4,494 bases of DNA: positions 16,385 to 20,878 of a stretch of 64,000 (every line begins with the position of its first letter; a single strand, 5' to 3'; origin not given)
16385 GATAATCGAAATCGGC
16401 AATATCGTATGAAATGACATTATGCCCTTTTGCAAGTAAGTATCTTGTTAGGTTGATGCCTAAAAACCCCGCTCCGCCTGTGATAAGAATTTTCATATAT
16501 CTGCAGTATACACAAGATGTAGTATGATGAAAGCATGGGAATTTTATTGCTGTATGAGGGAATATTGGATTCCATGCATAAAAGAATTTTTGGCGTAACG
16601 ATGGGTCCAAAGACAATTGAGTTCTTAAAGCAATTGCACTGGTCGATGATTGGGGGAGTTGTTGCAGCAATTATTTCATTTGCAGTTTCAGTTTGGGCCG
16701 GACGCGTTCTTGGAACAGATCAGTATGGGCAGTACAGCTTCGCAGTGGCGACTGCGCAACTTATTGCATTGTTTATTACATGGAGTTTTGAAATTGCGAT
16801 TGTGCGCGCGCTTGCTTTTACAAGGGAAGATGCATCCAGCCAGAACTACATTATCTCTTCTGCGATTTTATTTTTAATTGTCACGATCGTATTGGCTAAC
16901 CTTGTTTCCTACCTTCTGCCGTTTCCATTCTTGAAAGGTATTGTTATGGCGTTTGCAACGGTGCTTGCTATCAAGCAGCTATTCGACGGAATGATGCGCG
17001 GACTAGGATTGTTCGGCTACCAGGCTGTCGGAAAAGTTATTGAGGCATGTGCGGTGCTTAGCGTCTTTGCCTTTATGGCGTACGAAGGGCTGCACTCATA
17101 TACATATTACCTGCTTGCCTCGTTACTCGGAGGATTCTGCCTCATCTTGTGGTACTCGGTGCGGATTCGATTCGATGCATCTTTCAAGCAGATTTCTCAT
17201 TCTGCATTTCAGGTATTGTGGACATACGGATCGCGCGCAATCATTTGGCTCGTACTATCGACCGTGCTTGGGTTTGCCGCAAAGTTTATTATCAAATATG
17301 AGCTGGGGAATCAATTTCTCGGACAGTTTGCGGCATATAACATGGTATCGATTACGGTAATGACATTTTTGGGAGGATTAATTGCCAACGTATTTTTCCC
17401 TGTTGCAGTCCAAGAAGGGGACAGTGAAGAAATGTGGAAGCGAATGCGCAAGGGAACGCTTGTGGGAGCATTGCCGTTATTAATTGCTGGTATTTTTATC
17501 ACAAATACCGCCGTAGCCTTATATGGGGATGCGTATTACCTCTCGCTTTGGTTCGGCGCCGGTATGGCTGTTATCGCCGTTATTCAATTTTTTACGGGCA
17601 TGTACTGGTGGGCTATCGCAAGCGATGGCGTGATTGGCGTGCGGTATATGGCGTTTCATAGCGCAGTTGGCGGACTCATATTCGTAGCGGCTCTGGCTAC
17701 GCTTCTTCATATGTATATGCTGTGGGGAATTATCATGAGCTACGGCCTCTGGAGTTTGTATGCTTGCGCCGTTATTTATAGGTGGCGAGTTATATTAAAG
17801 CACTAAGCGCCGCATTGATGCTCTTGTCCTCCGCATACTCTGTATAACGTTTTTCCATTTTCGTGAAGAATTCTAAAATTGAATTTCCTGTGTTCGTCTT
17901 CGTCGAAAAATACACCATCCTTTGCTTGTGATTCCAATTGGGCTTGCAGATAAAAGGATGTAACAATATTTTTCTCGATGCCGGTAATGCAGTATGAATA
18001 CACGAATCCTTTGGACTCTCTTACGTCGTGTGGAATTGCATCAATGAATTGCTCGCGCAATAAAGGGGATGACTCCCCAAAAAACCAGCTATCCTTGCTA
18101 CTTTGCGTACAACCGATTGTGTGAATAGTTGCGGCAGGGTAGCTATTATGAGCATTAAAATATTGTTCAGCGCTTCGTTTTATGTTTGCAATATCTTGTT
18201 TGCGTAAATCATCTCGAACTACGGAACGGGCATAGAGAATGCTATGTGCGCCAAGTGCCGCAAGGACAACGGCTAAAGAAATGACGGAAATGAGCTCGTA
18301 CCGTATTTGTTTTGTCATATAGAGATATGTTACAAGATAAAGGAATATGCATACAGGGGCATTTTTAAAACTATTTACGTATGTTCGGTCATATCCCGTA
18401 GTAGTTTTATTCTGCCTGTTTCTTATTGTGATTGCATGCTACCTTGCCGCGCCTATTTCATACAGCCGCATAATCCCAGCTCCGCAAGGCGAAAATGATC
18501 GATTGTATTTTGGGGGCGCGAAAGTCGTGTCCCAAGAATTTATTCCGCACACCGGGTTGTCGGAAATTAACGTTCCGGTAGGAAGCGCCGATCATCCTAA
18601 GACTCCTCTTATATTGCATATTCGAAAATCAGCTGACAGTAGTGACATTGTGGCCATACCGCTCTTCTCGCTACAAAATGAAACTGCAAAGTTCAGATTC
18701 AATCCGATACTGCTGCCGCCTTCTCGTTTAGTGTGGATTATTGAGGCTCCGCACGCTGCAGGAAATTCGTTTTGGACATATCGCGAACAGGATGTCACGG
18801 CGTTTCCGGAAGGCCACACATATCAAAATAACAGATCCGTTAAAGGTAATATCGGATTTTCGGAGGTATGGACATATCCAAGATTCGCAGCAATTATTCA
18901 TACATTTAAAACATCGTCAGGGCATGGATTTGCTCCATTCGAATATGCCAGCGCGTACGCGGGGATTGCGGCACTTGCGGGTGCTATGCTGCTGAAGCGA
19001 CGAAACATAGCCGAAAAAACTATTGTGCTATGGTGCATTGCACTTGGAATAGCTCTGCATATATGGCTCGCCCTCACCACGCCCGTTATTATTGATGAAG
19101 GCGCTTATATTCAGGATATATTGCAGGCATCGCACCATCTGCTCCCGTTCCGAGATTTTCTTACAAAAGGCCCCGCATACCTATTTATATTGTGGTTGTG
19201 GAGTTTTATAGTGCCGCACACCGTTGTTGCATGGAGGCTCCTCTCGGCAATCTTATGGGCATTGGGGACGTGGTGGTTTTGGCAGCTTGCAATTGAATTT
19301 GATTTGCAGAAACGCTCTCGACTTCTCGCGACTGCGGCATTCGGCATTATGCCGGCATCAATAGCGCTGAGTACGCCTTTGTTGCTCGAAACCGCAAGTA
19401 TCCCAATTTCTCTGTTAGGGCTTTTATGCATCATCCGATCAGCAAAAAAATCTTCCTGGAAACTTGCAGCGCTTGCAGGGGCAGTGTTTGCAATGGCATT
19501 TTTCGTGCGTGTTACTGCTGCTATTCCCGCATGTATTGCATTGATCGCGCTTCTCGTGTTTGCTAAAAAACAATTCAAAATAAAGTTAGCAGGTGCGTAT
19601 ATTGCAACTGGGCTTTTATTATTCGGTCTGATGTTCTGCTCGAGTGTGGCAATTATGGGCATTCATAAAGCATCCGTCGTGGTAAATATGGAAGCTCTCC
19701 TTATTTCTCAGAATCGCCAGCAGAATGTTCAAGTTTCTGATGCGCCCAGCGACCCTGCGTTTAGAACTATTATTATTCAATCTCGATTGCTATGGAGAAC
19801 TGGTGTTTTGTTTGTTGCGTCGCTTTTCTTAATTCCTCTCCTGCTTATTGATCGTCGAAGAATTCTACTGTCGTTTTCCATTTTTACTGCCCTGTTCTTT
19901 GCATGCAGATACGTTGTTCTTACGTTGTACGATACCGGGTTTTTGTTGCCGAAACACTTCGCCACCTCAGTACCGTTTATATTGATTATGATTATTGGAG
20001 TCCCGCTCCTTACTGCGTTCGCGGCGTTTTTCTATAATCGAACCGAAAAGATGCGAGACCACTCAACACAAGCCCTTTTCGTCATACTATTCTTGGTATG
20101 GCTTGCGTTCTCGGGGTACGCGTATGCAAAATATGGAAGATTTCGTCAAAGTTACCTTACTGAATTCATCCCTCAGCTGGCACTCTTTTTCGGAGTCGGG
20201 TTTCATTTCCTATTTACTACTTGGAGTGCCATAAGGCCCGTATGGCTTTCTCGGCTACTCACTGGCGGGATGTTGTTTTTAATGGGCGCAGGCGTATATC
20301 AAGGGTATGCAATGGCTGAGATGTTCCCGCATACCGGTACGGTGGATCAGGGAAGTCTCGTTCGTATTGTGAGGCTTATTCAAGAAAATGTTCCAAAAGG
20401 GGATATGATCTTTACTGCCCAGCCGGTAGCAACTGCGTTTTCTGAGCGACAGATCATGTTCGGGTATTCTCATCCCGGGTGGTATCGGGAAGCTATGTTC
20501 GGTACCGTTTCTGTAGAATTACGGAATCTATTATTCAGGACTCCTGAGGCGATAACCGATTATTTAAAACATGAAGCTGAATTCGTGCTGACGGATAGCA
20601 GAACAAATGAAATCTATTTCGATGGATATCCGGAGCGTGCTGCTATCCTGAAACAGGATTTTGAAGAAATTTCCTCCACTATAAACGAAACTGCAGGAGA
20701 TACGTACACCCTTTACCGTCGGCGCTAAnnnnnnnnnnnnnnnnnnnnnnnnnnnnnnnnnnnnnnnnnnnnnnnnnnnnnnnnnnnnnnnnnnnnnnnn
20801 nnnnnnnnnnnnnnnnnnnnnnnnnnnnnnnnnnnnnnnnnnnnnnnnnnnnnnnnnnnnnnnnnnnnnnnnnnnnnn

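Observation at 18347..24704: Second GT-C paralog family (B), with a GtrA-like mini-protein 6 nt downstream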

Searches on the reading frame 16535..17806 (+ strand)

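Call 7: search_protein_families(library=pfam, proteins=[window:16535-17806:+], max_evalue=1)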
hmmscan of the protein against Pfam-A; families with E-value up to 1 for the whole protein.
window:16535-17806:+ (423 aa): 3 families
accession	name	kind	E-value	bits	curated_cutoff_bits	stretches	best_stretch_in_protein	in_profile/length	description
PF01943.22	Polysacc_synt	-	3.4e-15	56.7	28.2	1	31-291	2-270/274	Polysaccharide biosynthesis protein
PF13440.11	Polysacc_synt_3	-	3.7e-07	30.1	23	1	57-333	4-287/293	Polysaccharide biosynthesis protein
PF19589.4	DUF6095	-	0.051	14.2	23.8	1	308-356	14-63/73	Family of unknown function (DUF6095)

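Call 54: search_protein_families(library=ncbifam, proteins=[window:16535-17806:+], max_evalue=0.01)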
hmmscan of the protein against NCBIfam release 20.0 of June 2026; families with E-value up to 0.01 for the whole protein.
window:16535-17806:+ (423 aa): 0 families

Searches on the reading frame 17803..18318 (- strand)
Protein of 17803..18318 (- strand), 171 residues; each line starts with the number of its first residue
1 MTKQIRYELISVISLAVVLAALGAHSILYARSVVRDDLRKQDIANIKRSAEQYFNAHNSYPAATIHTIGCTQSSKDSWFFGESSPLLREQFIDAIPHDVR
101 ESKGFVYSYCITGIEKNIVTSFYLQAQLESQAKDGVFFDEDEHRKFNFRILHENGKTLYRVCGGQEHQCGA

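Call 7: search_protein_families(library=pfam, proteins=[window:17803-18318:-], max_evalue=1)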
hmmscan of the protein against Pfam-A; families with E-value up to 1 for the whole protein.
window:17803-18318:- (171 aa): 3 families
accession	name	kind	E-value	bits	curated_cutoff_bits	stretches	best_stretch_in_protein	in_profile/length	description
PF10355.14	Ytp1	-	0.11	12.1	25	1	13-74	108-169/276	Protein YTP1-like, C-terminal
PF06151.18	Trehalose_recp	-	0.16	11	21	1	9-59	141-191/410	Trehalose receptor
PF18507.7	WW_1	-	0.67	10.1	25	0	150-159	5-14/27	WW domain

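Call 54: search_protein_families(library=ncbifam, proteins=[window:17803-18318:-], max_evalue=0.01)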
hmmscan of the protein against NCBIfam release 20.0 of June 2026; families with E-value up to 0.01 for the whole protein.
window:17803-18318:- (171 aa): 1 family
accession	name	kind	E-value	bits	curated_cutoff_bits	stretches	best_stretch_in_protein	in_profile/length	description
NF051431.1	Rv0361_Cterm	subfamily_domain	0.006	16.8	37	1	13-77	7-70/140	Rv0361 family membrane protein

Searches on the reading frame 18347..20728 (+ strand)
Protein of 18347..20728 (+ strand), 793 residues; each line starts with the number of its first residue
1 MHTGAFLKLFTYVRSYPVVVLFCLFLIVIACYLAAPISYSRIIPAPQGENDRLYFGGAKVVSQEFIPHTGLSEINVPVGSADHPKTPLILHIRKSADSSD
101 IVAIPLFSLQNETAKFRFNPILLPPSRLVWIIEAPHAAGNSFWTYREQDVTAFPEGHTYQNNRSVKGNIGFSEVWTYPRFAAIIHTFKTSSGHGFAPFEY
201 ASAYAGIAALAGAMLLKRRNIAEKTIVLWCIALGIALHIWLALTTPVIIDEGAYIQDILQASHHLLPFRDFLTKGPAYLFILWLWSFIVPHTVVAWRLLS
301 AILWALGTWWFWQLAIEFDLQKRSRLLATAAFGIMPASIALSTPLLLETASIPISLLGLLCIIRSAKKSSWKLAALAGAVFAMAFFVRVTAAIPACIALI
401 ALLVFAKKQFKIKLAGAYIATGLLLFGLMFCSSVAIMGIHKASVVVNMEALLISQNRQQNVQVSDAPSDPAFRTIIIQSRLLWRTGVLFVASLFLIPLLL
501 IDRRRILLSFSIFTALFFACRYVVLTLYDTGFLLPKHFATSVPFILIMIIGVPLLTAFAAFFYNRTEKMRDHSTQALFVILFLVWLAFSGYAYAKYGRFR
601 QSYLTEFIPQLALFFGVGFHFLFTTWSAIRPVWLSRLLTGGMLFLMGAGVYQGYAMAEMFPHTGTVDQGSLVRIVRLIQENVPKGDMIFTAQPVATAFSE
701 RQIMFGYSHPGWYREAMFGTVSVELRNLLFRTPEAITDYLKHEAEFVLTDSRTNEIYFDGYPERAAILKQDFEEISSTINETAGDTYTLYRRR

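Call 7: search_protein_families(library=pfam, proteins=[window:18347-20728:+], max_evalue=1)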
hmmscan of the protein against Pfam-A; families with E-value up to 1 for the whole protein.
window:18347-20728:+ (793 aa): 2 families
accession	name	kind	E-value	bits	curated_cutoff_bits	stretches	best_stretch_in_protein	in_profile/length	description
PF13231.12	PMT_2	-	1.2e-06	29.3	26.1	1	274-426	2-154/160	Dolichyl-phosphate-mannose-protein mannosyltransferase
PF11694.13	DUF3290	-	0.09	13.1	31.3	1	531-612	6-89/144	Protein of unknown function (DUF3290)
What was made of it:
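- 18347..20728 (+): B1: family-B GT-C glycosyltransferase, 793 aa. It has an N-terminal TM helix and a roughly 200-aa extension of unknown fold before the GT-C core. The catalytic-loop motif IIDEGAY is at residues 248-254. The shared C-terminal domain carries FTAQP at 689 and HPGW at 709. Pfam PMT_2 29.3 bits against a 26.1 cutoff (call 7).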

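Call 54: search_protein_families(library=ncbifam, proteins=[window:18347-20728:+], max_evalue=0.01)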
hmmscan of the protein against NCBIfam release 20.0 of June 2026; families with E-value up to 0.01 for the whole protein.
window:18347-20728:+ (793 aa): 0 families
